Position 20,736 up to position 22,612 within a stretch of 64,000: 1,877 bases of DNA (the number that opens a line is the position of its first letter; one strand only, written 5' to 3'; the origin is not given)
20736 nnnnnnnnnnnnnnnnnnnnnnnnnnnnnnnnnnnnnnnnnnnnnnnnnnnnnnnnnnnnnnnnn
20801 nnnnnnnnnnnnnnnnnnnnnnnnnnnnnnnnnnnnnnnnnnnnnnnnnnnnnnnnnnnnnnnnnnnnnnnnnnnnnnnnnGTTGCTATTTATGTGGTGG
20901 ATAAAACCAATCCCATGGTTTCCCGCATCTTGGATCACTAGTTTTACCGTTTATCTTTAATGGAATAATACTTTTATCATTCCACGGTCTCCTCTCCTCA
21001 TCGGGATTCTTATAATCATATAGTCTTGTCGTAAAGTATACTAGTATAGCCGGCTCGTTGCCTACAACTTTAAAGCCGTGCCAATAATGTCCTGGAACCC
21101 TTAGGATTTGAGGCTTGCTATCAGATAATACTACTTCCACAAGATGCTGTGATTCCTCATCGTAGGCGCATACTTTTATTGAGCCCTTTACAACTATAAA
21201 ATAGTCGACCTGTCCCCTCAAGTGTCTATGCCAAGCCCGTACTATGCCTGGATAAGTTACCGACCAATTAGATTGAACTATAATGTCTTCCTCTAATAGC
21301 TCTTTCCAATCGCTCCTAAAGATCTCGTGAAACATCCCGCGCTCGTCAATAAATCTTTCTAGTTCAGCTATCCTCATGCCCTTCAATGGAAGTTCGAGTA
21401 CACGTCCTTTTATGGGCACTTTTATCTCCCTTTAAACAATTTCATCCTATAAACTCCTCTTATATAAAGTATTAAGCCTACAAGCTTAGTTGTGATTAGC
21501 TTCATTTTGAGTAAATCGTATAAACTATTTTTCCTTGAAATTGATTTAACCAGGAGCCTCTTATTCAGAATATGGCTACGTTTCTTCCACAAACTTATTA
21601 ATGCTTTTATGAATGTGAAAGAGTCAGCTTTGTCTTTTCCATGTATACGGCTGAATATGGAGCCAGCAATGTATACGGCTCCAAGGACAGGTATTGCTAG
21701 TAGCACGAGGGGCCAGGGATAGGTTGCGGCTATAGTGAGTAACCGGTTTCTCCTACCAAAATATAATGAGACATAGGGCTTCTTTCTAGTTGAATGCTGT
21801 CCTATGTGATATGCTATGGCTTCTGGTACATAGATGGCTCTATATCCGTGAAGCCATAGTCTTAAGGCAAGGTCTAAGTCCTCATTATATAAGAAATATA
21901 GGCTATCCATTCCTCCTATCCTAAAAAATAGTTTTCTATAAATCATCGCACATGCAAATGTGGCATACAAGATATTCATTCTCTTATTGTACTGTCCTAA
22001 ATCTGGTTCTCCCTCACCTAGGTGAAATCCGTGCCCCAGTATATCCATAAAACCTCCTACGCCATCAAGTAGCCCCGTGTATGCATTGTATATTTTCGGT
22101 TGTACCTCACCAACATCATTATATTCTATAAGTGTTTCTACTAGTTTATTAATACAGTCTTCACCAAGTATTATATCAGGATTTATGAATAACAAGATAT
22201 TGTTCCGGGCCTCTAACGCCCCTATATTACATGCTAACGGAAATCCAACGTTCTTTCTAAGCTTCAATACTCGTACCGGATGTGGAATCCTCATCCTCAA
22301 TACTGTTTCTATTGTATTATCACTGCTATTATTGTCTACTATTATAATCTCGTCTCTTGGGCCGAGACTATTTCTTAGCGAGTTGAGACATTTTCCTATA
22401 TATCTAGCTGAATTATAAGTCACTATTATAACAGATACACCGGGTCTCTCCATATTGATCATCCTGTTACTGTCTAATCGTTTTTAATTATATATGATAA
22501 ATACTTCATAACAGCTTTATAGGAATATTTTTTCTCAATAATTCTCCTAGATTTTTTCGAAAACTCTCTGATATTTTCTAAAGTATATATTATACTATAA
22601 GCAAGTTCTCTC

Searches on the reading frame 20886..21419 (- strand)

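Call 65: search_protein_families(library=pfam, proteins=[window:20886-21419:-], max_evalue=0.001)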
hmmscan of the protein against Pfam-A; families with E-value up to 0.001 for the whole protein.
window:20886-21419:- (177 aa): 4 families
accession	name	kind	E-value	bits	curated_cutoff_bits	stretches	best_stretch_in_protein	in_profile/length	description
PF00908.23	dTDP_sugar_isom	-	4.8e-16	59.4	27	1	10-151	2-148/168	dTDP-4-dehydrorhamnose 3,5-epimerase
PF14667.12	Polysacc_synt_C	-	8.3e-13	48.9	28.7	1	25-140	3-109/111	Polysaccharide biosynthesis C-terminal domain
PF07883.17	Cupin_2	-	2.2e-05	24.5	27.2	1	57-127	7-67/70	Cupin domain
PF05523.17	FdtA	-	0.00094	19.4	23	0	15-136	3-116/131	WxcM-like, C-terminal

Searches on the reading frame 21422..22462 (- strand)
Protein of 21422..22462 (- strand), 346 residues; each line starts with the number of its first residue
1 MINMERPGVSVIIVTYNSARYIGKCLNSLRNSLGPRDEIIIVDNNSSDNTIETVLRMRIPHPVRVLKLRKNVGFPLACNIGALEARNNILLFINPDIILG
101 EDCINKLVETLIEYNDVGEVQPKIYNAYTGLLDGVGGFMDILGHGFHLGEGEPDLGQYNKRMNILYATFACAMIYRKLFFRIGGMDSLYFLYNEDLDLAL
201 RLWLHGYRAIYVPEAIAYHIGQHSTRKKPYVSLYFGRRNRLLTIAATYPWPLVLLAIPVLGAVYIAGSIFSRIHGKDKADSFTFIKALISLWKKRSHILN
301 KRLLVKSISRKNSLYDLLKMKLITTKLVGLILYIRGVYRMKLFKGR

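Call 65: search_protein_families(library=pfam, proteins=[window:21422-22462:-], max_evalue=0.001)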
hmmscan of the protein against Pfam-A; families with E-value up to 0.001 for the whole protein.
window:21422-22462:- (346 aa): 4 families
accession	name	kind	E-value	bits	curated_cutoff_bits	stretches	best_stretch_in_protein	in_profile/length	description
PF00535.33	Glycos_transf_2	-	4.2e-25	89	23.3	1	10-179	1-164/168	Glycosyl transferase family 2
PF13641.12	Glyco_tranf_2_3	-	3.8e-15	57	27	1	7-239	1-225/230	Glycosyltransferase like family 2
PF10111.15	Glyco_tranf_2_2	-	5.6e-08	33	27.3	1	10-225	1-222/276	Glycosyltransferase like family 2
PF13632.12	Glyco_trans_2_3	-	1.4e-06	28.7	27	1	91-220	3-124/198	Glycosyl transferase family group 2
